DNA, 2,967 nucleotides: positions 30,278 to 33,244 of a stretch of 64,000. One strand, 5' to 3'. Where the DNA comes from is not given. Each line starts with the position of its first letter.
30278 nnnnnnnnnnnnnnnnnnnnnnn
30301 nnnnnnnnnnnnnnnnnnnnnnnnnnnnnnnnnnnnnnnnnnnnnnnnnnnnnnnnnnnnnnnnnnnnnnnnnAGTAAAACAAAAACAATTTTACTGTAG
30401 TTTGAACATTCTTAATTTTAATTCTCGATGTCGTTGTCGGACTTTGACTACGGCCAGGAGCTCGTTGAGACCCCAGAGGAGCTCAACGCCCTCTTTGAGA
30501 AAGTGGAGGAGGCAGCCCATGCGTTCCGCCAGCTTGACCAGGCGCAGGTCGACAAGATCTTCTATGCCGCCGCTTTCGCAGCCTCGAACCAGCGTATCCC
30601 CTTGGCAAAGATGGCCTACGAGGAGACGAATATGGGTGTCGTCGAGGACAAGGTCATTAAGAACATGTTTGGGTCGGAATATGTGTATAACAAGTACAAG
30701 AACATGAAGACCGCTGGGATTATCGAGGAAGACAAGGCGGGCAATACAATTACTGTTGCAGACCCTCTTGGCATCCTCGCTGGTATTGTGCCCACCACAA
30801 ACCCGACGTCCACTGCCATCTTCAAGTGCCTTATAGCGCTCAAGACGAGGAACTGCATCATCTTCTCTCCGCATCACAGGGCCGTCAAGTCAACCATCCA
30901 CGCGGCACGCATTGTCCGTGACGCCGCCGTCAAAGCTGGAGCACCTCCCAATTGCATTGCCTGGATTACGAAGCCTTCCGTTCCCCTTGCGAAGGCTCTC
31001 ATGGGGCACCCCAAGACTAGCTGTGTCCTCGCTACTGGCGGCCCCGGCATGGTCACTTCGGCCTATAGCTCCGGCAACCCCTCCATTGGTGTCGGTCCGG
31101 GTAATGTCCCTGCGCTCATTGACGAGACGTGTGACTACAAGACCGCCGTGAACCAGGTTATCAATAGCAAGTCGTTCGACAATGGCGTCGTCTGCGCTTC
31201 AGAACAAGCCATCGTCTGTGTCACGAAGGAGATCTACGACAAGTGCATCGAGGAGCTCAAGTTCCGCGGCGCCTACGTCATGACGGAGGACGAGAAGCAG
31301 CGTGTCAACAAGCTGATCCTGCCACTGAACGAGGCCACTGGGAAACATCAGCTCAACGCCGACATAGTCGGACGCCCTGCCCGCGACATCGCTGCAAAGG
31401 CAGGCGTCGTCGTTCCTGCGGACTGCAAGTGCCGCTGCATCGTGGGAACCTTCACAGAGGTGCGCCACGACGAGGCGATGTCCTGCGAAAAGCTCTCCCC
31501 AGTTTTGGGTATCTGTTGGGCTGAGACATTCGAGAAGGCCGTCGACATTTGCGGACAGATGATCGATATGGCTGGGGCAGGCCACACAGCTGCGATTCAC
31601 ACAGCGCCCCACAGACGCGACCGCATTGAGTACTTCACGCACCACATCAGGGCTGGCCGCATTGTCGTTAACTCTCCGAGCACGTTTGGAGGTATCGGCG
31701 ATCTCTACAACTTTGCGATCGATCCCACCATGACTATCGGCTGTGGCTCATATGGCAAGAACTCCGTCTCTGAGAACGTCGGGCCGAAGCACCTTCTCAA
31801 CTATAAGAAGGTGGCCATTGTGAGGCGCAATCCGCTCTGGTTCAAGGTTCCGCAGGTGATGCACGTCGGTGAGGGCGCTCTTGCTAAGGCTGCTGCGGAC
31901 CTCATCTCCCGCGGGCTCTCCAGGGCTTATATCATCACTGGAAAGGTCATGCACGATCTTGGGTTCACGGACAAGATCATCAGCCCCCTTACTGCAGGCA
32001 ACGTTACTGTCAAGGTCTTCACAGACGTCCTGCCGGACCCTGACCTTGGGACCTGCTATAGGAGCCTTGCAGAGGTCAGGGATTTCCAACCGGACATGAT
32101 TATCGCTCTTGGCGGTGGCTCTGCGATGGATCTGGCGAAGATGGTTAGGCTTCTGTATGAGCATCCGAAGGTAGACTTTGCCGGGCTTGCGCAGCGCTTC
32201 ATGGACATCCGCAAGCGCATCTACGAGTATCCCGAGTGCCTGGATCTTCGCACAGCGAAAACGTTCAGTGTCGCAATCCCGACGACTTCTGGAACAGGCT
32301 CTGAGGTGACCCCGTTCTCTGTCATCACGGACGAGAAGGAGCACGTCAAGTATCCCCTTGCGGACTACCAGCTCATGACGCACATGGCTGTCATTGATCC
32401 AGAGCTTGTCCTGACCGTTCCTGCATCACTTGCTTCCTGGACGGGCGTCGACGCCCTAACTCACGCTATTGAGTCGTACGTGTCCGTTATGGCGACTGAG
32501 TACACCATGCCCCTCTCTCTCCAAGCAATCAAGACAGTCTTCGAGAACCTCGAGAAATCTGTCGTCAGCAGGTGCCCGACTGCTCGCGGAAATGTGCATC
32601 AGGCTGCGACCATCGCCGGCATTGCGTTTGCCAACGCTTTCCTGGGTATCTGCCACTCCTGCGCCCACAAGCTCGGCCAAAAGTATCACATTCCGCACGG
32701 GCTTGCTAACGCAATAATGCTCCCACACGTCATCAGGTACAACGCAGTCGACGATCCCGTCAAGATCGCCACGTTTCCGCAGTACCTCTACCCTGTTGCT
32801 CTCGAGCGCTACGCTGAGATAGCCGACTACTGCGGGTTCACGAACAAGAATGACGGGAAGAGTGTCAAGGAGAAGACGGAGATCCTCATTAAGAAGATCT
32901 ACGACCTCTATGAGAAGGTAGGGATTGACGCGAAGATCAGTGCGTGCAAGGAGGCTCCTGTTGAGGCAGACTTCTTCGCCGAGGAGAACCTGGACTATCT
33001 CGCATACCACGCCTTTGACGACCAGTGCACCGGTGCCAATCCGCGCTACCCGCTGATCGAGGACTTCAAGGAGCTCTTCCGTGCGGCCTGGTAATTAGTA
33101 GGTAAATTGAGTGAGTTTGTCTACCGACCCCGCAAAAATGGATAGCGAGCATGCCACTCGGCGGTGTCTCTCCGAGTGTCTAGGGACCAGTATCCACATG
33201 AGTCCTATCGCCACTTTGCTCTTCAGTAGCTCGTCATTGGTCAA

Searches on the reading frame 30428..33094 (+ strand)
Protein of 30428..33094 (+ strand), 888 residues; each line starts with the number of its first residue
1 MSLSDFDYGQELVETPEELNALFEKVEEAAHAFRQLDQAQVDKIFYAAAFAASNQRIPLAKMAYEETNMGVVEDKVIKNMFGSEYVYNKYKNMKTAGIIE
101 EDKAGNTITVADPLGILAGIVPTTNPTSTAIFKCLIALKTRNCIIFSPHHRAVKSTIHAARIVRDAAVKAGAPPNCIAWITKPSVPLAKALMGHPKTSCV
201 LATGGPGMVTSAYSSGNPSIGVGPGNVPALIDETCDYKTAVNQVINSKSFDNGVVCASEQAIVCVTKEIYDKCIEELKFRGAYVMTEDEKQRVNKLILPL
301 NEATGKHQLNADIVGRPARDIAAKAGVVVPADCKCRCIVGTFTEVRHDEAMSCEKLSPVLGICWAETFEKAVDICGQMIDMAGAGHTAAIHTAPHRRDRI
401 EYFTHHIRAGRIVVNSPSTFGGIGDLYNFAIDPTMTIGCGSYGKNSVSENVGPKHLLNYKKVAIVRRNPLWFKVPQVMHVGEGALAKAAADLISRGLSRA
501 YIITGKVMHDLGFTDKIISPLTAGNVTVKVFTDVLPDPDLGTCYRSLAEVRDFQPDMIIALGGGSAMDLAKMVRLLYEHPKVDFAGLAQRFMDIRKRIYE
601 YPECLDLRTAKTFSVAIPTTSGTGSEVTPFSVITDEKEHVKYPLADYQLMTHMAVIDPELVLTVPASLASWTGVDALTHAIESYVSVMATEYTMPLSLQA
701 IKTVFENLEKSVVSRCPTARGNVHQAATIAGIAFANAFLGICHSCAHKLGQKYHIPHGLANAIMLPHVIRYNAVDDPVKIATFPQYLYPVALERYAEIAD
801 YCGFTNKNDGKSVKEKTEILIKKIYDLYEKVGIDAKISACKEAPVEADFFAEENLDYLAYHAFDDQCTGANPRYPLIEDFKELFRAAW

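Call 7: search_protein_families(library=pfam, proteins=[window:30428-33094:+], max_evalue=0.01)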
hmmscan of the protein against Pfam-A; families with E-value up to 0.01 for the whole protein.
window:30428-33094:+ (888 aa): 4 families
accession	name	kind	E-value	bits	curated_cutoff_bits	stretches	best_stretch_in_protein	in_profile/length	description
PF25137.1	ADH_Fe_C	-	9.8e-50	169.4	27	1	672-888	4-194/194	Fe-containing alcohol dehydrogenase family, C-terminal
PF00465.25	Fe-ADH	-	2.2e-41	141.7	31.3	1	475-658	1-168/168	Iron-containing alcohol dehydrogenase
PF00171.27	Aldedh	-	4.6e-25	88.5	23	1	15-420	27-428/461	Aldehyde dehydrogenase family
PF13685.12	Fe-ADH_2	-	2.3e-07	31.4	28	1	480-576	2-96/149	Iron-containing alcohol dehydrogenase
